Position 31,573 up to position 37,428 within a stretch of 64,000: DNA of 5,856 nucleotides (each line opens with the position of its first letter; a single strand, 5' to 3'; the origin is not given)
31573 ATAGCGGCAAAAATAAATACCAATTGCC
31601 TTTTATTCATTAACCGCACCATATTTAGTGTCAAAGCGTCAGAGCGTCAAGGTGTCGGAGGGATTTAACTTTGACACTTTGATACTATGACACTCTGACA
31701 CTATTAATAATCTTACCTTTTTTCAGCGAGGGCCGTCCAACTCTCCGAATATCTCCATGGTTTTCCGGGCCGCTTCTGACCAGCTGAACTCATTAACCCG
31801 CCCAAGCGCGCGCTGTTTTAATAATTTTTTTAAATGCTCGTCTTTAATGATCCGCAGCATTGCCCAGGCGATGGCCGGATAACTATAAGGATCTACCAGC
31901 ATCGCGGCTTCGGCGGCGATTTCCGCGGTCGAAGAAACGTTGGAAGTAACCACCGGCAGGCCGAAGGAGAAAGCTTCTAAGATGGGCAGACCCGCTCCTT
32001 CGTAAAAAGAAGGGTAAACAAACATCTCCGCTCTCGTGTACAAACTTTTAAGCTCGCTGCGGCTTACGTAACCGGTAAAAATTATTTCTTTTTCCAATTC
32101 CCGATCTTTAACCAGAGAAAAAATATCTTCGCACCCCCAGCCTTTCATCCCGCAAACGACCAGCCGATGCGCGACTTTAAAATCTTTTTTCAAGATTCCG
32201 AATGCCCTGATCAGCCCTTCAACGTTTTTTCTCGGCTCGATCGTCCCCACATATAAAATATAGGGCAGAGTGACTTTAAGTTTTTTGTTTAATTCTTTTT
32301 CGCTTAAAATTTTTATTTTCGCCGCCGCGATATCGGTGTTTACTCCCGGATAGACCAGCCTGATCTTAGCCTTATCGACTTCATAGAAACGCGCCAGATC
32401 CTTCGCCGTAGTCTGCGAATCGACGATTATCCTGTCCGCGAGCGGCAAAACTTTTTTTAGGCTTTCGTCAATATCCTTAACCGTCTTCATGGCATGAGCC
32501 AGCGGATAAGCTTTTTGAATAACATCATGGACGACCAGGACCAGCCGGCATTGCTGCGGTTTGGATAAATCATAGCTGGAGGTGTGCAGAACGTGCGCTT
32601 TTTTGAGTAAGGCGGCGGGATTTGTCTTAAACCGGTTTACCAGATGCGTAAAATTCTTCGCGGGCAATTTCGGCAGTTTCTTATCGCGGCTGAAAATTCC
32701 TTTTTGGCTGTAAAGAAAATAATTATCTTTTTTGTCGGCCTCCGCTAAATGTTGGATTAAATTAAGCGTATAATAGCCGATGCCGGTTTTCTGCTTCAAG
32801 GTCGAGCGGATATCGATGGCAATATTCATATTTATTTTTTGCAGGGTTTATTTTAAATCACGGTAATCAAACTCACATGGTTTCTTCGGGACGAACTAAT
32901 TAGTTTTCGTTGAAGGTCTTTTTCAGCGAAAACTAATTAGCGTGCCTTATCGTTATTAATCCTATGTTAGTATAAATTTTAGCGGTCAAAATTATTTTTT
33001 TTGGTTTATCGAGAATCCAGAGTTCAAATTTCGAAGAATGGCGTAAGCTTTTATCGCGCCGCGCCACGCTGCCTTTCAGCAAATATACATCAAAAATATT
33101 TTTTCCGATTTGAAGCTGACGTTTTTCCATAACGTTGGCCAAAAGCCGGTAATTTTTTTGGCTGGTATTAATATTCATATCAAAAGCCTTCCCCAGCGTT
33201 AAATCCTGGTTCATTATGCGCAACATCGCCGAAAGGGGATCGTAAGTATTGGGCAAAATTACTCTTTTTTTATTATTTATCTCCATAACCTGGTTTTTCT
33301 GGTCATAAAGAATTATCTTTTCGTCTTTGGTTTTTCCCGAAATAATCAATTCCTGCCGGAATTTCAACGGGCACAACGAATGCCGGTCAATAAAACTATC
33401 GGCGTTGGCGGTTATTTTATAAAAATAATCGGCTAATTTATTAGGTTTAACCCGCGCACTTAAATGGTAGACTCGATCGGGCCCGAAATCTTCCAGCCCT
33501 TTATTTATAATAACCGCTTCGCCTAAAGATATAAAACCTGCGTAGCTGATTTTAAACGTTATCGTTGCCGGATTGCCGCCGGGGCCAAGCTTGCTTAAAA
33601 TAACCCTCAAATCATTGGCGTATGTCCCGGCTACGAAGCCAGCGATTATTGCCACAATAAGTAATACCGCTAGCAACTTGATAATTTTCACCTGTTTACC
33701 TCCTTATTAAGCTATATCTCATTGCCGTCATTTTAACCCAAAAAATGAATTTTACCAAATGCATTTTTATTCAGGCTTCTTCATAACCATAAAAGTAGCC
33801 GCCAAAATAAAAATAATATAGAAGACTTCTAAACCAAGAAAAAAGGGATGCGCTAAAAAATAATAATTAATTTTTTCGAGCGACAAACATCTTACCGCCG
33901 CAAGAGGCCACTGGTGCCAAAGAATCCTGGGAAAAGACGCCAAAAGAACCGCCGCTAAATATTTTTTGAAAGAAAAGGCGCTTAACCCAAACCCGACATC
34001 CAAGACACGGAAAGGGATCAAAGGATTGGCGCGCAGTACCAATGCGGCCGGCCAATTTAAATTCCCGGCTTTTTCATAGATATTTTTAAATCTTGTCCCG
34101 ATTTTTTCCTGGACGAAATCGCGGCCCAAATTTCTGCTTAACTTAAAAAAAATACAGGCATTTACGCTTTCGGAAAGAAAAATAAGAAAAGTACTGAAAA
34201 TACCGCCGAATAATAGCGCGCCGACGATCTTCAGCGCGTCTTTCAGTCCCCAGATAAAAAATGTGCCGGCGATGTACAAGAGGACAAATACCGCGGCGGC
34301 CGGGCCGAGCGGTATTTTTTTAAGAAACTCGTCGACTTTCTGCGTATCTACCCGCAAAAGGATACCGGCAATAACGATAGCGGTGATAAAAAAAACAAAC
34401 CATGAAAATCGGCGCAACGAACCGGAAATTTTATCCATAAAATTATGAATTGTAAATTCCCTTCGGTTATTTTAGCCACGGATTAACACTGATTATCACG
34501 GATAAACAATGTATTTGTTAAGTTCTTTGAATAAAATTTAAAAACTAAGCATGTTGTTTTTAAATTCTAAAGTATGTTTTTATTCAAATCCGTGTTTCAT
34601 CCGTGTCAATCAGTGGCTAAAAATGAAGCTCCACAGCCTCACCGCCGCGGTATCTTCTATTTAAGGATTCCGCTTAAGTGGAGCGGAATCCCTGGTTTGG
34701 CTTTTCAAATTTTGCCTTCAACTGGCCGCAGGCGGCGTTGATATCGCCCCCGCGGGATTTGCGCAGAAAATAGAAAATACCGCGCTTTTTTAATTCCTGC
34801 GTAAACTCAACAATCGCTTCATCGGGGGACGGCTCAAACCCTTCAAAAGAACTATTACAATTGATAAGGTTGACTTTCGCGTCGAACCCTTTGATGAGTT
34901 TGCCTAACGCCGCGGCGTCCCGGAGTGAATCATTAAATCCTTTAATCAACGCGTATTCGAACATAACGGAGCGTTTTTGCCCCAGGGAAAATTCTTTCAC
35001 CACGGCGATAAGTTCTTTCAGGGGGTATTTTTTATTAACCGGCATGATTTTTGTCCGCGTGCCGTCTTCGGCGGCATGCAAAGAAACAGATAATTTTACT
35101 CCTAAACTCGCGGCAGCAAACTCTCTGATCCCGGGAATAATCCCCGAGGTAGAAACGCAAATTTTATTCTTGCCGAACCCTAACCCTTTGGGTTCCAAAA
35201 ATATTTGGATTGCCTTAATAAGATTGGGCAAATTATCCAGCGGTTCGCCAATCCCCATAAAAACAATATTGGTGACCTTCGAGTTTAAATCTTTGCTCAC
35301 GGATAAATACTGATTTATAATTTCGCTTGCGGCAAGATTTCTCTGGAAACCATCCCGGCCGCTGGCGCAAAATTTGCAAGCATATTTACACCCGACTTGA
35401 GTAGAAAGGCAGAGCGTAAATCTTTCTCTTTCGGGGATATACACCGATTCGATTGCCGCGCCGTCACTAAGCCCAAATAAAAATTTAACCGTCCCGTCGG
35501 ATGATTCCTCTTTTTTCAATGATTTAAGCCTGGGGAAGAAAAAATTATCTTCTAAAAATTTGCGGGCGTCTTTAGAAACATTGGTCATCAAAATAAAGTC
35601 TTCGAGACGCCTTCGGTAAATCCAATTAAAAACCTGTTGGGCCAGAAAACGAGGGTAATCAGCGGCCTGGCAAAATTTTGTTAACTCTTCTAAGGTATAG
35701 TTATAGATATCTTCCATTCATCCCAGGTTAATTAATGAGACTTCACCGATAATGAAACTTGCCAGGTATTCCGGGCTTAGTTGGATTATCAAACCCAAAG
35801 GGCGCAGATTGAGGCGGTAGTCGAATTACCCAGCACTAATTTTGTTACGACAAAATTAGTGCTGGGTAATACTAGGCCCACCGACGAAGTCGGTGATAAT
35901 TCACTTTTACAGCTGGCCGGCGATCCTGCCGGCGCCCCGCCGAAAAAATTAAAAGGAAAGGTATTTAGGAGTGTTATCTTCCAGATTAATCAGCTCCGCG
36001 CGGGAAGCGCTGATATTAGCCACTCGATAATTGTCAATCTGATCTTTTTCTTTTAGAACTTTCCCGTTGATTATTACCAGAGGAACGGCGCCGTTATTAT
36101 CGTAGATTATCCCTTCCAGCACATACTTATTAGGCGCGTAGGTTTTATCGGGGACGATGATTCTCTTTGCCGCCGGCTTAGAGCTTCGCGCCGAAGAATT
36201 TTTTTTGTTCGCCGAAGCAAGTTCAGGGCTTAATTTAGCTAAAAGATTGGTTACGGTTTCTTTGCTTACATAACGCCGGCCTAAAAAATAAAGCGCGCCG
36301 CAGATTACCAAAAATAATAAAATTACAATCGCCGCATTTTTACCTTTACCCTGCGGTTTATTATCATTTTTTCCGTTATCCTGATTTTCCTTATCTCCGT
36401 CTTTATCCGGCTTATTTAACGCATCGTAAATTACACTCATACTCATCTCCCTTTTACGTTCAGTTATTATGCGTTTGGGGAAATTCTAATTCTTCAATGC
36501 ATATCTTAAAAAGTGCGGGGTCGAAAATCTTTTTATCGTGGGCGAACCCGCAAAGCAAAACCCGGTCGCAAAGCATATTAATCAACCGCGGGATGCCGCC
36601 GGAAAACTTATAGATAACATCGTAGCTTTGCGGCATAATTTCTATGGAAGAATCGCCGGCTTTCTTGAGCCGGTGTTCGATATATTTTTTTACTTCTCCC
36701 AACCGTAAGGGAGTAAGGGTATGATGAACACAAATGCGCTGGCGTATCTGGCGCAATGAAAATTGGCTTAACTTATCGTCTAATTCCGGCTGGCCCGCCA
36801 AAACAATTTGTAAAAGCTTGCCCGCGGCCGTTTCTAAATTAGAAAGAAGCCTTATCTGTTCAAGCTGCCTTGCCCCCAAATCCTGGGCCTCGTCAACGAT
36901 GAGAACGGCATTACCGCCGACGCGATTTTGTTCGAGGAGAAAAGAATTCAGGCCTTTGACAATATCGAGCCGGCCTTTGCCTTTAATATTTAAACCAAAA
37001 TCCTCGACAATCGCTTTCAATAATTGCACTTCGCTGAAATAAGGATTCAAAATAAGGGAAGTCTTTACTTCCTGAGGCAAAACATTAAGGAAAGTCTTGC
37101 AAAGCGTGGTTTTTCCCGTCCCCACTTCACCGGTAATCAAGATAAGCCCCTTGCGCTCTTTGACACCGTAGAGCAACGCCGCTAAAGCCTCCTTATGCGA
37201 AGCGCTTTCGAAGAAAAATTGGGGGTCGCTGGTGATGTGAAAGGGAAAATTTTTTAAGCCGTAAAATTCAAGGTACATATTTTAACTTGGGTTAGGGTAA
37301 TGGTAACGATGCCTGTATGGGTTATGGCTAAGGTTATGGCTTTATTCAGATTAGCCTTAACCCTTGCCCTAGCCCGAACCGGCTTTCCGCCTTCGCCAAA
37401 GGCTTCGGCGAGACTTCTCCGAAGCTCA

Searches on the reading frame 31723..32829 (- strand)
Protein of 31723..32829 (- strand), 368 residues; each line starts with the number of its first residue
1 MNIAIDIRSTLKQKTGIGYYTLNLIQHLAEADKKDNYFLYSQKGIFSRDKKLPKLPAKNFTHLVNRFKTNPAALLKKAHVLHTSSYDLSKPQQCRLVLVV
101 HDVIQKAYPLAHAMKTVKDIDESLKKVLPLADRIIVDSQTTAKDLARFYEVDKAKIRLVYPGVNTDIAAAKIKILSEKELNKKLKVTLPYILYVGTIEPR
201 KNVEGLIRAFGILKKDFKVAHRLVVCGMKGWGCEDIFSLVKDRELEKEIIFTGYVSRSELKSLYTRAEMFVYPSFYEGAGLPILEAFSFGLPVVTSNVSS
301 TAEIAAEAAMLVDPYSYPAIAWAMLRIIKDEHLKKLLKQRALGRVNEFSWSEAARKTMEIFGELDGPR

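Call 72: search_protein_families(library=pfam, proteins=[window:31723-32829:-], max_evalue=0.00001)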
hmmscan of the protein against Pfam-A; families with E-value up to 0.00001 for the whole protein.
window:31723-32829:- (368 aa): 4 families
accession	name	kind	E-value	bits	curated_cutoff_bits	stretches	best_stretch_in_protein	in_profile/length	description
PF00534.26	Glycos_transf_1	-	4.8e-36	124.3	26.4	1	183-341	9-169/172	Glycosyl transferases group 1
PF13692.12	Glyco_trans_1_4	-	4.8e-27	95.4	27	1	189-330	2-142/142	Glycosyl transferases group 1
PF13439.12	Glyco_transf_4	-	1.3e-12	48.6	28.5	1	16-166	3-169/170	Glycosyltransferase Family 4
PF20706.3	GT4-conflict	-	8.8e-09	35.3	26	1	185-304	194-319/385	Family 4 Glycosyltransferase in conflict systems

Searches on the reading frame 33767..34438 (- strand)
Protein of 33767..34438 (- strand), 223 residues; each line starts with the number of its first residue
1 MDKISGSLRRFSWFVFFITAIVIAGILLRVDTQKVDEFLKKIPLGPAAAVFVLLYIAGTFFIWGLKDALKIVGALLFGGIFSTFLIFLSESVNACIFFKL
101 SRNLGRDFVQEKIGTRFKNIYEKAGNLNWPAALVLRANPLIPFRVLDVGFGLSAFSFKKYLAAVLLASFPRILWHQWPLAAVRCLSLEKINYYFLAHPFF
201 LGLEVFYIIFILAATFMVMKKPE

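Call 72: search_protein_families(library=pfam, proteins=[window:33767-34438:-], max_evalue=0.00001)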
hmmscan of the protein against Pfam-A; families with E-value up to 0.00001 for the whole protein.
window:33767-34438:- (223 aa): 1 family
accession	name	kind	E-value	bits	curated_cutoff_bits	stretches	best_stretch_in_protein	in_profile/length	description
PF09335.16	VTT_dom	-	1.9e-11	44.9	33.9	1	68-173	5-115/123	VTT domain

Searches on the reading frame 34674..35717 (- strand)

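Call 72: search_protein_families(library=pfam, proteins=[window:34674-35717:-], max_evalue=0.00001)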
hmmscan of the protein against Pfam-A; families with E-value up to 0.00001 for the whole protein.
window:34674-35717:- (347 aa): 2 families
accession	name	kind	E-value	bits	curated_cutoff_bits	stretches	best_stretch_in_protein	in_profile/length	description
PF21016.3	RlmN_N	-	1.8e-13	50.5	24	1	3-58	2-57/60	Ribosomal RNA large subunit methyltransferase N-terminal domain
PF04055.27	Radical_SAM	-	4.4e-12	46.9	29.5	1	105-264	2-157/166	Radical SAM superfamily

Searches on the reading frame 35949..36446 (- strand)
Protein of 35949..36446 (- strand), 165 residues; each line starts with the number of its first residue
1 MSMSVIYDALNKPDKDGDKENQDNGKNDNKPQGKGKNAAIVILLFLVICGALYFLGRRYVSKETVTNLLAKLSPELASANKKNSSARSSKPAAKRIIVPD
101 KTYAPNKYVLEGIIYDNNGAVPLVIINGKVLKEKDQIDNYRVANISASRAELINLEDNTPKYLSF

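Call 27: search_protein_families(library=ncbifam, proteins=[window:35949-36446:-], max_evalue=0.001)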
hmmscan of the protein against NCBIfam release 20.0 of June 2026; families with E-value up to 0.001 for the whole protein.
window:35949-36446:- (165 aa): 0 families

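Call 65: search_protein_families(library=pfam, proteins=[window:35949-36446:-], max_evalue=0.001)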
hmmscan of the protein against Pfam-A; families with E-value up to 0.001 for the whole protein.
window:35949-36446:- (165 aa): 1 family
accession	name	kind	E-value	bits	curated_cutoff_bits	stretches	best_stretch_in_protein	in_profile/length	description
PF23862.1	CdsD_C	-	0.00041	20.8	27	1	120-161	14-52/56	CdsD C-terminal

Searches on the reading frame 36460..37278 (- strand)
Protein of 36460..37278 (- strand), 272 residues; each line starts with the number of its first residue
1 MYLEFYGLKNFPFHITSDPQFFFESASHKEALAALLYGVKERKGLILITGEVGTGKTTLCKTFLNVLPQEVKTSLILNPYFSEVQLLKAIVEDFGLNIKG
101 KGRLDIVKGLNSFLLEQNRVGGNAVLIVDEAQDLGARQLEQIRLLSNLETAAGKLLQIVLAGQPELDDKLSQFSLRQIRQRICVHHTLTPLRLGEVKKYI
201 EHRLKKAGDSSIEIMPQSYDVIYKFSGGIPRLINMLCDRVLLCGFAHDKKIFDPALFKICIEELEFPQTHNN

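Call 27: search_protein_families(library=ncbifam, proteins=[window:36460-37278:-], max_evalue=0.001)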
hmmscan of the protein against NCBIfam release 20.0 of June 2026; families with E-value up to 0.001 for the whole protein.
window:36460-37278:- (272 aa): 3 families
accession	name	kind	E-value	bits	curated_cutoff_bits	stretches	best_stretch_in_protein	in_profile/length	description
TIGR03015.1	pepcterm_ATPase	hypoth_equivalog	1.9e-84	283.3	324.5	1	1-265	1-267/269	XrtA/PEP-CTERM system-associated ATPase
NF041000.1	ATPase_ComGA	equivalog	0.0004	19.5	300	1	30-69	115-154/267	competence type IV pilus ATPase ComGA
NF006586.0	PRK09112.1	equivalog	0.00064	19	308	0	99-208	118-217/351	DNA polymerase III subunit delta'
